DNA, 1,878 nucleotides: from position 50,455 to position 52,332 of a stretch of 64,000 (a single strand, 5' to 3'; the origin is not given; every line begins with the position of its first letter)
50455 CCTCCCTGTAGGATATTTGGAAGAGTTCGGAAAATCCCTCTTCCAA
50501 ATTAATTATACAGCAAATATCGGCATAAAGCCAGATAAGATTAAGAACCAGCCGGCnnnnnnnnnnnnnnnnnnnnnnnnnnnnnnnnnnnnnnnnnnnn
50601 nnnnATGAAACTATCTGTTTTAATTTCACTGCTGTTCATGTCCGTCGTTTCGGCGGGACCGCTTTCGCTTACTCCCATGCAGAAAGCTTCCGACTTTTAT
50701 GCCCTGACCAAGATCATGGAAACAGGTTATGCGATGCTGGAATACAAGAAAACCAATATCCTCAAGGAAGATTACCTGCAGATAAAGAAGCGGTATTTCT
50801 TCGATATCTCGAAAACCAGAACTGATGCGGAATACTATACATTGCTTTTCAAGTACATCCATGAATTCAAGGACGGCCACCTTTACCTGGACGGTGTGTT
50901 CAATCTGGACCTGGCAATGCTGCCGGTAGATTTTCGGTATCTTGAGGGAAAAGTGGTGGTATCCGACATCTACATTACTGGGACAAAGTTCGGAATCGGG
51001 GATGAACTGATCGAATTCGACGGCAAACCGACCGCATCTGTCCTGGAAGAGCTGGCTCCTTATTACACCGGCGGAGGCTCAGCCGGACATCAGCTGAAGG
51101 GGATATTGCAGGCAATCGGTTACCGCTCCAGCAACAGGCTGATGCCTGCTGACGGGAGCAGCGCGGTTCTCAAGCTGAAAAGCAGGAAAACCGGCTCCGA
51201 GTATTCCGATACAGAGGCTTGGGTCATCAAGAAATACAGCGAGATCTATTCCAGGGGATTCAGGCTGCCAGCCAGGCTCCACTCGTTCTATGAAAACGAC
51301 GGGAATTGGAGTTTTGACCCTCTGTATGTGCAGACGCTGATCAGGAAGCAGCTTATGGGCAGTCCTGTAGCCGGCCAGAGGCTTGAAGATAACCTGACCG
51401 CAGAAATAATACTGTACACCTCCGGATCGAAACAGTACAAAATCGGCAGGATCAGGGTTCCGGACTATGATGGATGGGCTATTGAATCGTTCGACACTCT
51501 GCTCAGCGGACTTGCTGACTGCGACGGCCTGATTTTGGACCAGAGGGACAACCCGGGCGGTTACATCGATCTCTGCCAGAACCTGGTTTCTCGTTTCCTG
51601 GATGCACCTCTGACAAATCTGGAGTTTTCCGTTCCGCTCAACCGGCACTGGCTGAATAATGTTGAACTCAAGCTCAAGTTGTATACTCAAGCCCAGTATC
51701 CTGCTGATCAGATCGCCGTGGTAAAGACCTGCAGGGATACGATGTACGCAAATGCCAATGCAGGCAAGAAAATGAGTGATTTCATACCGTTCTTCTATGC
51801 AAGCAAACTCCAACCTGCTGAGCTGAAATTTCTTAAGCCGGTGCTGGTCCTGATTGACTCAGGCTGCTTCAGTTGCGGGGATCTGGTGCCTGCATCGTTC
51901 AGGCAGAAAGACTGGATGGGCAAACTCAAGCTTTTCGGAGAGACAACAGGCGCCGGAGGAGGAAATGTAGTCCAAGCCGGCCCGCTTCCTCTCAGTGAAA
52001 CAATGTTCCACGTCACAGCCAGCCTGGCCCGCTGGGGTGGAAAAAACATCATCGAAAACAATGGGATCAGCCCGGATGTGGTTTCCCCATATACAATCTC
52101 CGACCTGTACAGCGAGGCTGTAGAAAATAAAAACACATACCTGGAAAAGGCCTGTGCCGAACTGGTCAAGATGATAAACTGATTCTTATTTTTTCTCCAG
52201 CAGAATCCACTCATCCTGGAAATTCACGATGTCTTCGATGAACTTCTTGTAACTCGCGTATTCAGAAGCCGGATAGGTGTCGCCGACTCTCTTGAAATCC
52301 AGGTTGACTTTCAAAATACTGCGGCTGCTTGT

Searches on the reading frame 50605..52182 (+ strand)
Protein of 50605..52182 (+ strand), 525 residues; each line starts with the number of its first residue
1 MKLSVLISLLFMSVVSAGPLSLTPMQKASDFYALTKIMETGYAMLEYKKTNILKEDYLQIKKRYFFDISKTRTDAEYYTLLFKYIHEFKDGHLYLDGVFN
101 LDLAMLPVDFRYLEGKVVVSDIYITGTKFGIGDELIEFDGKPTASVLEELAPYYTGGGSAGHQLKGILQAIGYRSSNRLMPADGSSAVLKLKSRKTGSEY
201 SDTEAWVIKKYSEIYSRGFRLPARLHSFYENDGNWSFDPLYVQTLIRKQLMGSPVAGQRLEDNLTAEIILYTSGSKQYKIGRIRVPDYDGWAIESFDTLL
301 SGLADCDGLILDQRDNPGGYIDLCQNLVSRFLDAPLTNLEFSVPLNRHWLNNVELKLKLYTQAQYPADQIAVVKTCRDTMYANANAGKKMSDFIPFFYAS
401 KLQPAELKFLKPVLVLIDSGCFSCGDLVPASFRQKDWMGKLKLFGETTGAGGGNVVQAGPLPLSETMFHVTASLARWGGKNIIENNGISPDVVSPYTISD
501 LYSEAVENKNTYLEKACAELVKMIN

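Call 8: search_protein_families(library=pfam, proteins=[window:50605-52182:+])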
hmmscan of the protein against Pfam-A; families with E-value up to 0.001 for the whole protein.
window:50605-52182:+ (525 aa): 2 families
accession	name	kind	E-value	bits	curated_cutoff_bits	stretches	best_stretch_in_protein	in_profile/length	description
PF03572.23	Peptidase_S41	-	1e-18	67.9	24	1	279-493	1-164/165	Peptidase family S41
PF17816.7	PDZ_4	-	0.0002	22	23.1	1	104-151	3-53/114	PDZ domain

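Call 28: find_homologous_proteins(query=window:50605-52182:+)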
Query window:50605-52182:+ (525 aa): 4 proteins with E <= 0.001 among 8000 candidates.
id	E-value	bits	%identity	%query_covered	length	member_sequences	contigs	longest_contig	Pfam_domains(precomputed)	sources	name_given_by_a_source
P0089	0.0e+0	1199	100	100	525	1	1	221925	PF03572.24,PF17816.9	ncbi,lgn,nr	ncbi:MAG: S41 family peptidase [Candidatus Wallbacteria bacterium]|nr:S41 family peptidase [Candidat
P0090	3.9e-141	489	46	100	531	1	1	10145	PF03572.24,PF17816.9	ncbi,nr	ncbi:MAG: S41 family peptidase [Candidatus Wallbacteria bacterium]|nr:S41 family peptidase [Candidat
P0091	3.9e-13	67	25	94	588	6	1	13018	PF03572.24,PF17816.9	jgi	-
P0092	7.2e-5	40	24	79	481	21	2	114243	PF03572.24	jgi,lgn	jgi:C-terminal processing protease CtpA/Prc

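Call 29: find_encoding_contigs(protein=P0090, flank=5000, max_places=3)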
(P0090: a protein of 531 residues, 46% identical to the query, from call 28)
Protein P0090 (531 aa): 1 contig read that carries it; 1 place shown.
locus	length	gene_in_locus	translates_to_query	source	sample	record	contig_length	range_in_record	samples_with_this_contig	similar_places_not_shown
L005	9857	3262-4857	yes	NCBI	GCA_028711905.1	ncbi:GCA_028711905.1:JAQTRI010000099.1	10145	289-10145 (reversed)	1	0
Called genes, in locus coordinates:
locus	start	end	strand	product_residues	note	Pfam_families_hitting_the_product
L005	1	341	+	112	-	PF00005:ABC_tran, PF02463:SMC_N (weak), PF13304:AAA_21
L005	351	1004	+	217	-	PF01895:PhoU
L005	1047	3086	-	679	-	PF00497:SBP_bac_3, PF12916:DUF3834 (faint), PF00512:HisKA (faint), PF02518:HATPase_c, PF00072:Response_reg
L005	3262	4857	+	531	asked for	PF17816:PDZ_4 (weak), PF03572:Peptidase_S41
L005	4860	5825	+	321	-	PF01244:Peptidase_M19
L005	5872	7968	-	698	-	PF02897:Peptidase_S9_N, PF00326:Peptidase_S9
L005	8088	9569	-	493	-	PF02310:B12-binding, PF04055:Radical_SAM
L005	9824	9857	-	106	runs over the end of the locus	?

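Call 46: search_protein_families(library=ncbifam, proteins=[window:50605-52182:+])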
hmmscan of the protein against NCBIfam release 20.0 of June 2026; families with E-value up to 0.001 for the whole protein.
window:50605-52182:+ (525 aa): 3 families
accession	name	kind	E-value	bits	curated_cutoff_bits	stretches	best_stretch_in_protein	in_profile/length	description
NF033424.1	chlamy_CPAF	equivalog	2e-41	142.2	250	2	274-506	300-550/564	protease-like activity factor CPAF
TIGR00225.1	prc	subfamily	3.7e-09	36.1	218.6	1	271-333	143-208/335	C-terminal processing peptidase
NF052377.1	lmo1851_S41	exception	3.6e-05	22.7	725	0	408-497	286-370/468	lmo1851 family serine protease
